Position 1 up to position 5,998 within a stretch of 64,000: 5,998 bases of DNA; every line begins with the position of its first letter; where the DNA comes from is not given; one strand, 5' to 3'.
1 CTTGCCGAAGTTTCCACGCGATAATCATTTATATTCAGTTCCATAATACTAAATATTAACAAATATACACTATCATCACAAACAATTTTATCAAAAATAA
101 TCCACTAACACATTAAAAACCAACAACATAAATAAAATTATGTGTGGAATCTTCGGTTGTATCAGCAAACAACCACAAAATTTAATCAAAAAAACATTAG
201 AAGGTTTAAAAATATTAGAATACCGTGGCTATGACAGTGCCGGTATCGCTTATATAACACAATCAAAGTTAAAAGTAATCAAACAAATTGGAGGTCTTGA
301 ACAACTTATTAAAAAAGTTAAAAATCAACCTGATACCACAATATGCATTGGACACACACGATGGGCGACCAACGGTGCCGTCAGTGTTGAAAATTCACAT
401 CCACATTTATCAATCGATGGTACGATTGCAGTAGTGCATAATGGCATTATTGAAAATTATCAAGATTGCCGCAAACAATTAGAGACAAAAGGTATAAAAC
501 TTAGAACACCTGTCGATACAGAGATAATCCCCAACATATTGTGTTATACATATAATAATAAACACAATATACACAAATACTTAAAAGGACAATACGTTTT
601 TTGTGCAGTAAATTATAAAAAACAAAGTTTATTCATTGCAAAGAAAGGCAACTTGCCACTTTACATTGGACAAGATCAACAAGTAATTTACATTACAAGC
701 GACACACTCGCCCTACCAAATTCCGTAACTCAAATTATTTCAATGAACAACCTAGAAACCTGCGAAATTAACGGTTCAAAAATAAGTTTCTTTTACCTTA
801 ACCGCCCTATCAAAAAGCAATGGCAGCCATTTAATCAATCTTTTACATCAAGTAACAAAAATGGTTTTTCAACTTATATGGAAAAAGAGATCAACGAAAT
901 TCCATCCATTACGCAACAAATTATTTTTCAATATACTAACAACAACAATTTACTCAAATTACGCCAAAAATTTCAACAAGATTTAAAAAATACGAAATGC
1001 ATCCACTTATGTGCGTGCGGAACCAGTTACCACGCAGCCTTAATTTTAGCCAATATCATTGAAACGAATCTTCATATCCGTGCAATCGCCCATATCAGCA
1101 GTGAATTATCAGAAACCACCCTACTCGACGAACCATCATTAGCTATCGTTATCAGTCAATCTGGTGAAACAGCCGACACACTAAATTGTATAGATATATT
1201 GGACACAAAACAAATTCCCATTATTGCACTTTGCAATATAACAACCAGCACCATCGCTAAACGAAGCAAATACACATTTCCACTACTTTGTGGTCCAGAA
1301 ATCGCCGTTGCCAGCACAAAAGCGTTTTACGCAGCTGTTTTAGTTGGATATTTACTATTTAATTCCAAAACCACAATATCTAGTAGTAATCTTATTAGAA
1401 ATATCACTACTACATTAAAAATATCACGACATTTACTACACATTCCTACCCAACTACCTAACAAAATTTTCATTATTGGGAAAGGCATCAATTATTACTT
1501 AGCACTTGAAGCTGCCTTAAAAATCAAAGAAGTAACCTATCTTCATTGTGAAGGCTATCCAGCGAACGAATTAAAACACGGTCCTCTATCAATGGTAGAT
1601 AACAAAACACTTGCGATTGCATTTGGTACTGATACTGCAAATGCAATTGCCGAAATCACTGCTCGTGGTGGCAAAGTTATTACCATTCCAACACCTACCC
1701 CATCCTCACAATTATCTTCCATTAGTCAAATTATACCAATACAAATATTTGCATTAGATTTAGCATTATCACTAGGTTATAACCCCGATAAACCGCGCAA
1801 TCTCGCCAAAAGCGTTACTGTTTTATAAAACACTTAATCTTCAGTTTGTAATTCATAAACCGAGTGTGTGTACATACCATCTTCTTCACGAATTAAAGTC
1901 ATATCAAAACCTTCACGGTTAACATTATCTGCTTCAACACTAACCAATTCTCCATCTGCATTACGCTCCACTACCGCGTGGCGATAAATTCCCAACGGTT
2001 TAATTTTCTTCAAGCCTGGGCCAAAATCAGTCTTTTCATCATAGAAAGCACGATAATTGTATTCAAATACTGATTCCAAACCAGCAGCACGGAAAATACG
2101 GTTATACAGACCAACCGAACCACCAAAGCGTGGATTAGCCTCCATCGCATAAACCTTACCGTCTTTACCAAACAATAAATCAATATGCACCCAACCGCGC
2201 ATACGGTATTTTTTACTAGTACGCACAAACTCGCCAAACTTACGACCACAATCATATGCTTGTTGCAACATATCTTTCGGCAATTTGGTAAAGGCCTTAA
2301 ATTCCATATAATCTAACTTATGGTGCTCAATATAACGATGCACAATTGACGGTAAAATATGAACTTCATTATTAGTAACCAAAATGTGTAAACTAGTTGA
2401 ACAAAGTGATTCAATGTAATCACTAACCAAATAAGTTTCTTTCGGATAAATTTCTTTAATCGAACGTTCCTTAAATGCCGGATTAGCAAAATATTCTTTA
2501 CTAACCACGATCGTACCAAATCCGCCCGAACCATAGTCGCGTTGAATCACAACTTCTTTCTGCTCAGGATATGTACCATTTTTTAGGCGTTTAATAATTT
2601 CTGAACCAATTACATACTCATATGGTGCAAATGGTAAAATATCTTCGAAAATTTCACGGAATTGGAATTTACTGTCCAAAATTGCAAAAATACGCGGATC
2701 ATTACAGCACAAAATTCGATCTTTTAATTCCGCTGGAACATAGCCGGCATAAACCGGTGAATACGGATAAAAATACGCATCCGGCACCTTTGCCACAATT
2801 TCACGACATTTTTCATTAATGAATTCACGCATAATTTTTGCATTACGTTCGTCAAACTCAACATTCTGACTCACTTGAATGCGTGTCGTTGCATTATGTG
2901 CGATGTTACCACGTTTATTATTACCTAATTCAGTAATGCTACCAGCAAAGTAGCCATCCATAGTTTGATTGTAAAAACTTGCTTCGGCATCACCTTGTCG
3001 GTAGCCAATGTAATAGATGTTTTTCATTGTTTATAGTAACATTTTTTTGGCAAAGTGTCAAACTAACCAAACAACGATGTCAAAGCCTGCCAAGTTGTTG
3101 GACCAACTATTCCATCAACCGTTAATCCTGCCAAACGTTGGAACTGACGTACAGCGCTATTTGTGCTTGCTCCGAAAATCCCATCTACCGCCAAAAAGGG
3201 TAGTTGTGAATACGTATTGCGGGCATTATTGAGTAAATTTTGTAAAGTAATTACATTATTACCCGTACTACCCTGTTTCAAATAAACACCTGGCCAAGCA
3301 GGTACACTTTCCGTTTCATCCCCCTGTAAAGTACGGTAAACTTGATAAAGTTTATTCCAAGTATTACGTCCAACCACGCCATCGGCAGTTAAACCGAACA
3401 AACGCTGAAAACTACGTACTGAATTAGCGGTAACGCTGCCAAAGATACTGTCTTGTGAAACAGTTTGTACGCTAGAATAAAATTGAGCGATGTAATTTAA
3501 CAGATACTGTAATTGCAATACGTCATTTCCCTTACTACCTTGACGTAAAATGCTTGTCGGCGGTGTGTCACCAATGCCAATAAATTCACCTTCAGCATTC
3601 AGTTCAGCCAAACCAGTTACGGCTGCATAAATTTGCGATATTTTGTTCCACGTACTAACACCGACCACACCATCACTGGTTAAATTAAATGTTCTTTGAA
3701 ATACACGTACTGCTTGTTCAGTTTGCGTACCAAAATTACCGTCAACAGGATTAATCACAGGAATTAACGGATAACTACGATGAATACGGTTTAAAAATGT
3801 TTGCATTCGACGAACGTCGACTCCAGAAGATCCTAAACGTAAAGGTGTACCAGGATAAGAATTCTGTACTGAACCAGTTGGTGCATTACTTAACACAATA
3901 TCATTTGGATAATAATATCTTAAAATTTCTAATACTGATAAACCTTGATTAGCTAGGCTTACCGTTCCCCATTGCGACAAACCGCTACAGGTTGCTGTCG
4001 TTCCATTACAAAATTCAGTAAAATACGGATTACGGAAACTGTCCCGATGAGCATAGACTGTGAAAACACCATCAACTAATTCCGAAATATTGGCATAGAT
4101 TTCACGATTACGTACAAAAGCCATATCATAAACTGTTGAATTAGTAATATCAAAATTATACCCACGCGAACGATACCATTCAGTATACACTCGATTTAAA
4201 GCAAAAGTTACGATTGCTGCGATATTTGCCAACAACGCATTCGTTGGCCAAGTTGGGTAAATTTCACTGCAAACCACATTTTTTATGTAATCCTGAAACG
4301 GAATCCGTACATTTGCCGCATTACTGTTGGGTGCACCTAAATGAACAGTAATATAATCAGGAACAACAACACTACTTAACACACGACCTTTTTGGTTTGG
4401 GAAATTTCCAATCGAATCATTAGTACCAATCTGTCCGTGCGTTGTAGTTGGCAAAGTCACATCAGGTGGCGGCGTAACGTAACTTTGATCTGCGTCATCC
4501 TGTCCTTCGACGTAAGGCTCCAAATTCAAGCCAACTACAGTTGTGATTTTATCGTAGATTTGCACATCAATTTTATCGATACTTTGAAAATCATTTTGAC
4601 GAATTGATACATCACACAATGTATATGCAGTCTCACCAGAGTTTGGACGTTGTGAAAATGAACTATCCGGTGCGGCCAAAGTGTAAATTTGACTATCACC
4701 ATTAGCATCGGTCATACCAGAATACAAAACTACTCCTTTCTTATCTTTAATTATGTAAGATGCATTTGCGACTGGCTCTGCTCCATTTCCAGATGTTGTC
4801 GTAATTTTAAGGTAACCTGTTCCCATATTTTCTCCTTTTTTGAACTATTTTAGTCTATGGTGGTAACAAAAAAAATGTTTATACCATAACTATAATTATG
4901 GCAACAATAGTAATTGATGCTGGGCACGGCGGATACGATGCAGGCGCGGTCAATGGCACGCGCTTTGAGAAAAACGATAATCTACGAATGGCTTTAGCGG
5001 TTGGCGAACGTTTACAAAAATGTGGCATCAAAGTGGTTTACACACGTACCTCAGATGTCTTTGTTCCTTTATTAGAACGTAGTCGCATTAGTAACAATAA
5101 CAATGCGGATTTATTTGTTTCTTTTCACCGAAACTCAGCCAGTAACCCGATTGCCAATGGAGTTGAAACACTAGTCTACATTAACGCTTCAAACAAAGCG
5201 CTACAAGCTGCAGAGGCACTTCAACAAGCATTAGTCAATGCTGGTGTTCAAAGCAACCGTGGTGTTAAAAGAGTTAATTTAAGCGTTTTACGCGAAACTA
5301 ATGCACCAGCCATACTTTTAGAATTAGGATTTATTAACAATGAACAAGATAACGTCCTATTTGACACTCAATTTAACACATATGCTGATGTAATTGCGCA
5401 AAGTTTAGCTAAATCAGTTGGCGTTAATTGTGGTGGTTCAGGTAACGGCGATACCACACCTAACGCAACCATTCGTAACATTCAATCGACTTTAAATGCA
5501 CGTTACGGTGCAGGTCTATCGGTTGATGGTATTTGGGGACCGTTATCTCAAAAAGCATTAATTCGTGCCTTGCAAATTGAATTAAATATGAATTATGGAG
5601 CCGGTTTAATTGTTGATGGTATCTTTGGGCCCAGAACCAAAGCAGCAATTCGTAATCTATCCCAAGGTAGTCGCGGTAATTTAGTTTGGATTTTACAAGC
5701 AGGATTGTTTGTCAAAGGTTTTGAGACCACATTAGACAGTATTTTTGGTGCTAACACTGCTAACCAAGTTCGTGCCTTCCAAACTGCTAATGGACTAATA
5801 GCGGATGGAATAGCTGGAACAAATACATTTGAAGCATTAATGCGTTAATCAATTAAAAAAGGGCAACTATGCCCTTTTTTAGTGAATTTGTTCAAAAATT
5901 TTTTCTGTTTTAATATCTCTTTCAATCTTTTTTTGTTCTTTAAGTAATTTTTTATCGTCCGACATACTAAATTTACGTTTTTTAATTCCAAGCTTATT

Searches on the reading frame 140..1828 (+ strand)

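Call 45: search_protein_families(library=pfam, proteins=[window:140-1828:+], max_evalue=0.00001)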
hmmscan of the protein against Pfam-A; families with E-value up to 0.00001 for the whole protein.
window:140-1828:+ (562 aa): 3 families
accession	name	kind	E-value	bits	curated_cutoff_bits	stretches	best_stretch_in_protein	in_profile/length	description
PF01380.27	SIS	-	3.5e-38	130.8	25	2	282-408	2-130/131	SIS domain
PF13522.11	GATase_6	-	3.9e-20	72.6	27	1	66-188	10-130/130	Glutamine amidotransferase domain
PF13537.11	GATase_7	-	2.1e-17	63.7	25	1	84-192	11-121/123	Glutamine amidotransferase domain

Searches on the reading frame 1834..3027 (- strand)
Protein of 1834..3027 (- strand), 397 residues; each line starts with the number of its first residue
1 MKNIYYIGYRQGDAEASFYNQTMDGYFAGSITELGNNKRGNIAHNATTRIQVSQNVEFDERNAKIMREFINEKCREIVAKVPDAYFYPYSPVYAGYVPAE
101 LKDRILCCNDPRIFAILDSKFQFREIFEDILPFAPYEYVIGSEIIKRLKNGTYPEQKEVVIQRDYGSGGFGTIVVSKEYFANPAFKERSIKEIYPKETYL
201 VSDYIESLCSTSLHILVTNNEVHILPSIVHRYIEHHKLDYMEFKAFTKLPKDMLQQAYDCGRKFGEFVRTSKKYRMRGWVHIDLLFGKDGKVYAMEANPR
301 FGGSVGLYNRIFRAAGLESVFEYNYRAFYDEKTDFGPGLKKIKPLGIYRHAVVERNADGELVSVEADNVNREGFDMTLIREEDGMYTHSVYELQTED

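Call 45: search_protein_families(library=pfam, proteins=[window:1834-3027:-], max_evalue=0.00001)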
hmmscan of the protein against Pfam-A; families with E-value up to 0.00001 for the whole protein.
window:1834-3027:- (397 aa): 1 family
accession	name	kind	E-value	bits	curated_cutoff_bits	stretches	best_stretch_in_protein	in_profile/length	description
PF02655.19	ATP-grasp_3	-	6.5e-06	26.8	23.2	0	154-304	29-160/160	ATP-grasp domain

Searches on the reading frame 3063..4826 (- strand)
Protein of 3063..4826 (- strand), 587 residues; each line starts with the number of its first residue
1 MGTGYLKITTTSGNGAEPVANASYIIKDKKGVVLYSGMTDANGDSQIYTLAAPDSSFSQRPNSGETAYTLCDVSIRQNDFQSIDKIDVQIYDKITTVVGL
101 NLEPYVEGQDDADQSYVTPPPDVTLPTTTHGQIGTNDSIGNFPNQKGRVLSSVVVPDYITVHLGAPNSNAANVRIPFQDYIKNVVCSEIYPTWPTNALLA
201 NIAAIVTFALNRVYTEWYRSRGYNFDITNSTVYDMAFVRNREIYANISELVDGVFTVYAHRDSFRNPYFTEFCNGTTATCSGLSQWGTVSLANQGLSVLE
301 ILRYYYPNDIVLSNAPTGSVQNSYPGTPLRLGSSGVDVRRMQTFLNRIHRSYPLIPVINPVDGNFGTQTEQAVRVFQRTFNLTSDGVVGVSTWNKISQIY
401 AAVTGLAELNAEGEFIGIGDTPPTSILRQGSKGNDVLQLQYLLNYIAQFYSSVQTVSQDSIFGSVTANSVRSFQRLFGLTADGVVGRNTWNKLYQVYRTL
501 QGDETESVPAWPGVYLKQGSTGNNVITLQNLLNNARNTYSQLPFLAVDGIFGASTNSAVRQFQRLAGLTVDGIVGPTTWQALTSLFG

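Call 45: search_protein_families(library=pfam, proteins=[window:3063-4826:-], max_evalue=0.00001)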
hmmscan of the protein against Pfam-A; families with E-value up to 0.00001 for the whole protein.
window:3063-4826:- (587 aa): 3 families
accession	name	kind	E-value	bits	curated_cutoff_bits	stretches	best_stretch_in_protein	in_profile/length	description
PF01471.23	PG_binding_1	-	5.9e-50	167.7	23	3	521-582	1-57/57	Putative peptidoglycan binding domain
PF09374.15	PG_binding_3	-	6.3e-10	39.5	24.6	0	558-582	2-31/76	Predicted Peptidoglycan domain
PF08486.15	SpoIID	-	1.8e-06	28.9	23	1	174-234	10-68/97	Stage II sporulation protein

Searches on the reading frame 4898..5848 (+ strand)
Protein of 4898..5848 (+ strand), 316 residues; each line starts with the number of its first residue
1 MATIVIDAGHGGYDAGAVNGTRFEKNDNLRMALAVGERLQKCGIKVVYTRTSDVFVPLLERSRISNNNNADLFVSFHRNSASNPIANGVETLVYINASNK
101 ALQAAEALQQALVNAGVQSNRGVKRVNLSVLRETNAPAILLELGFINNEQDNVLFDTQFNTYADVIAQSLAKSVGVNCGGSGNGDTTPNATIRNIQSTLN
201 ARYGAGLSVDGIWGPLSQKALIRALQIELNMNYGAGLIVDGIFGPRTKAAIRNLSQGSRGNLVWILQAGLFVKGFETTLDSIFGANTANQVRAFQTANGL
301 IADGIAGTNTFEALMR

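Call 45: search_protein_families(library=pfam, proteins=[window:4898-5848:+], max_evalue=0.00001)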
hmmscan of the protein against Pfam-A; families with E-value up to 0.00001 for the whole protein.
window:4898-5848:+ (316 aa): 3 families
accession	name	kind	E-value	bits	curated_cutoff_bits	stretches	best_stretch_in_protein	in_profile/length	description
PF01520.23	Amidase_3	-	6.2e-47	160.3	27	1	4-171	1-173/174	N-acetylmuramoyl-L-alanine amidase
PF01471.23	PG_binding_1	-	6.6e-20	71.5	23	1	260-314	2-57/57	Putative peptidoglycan binding domain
PF09374.15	PG_binding_3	-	1.5e-07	32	24.6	0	231-255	11-33/76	Predicted Peptidoglycan domain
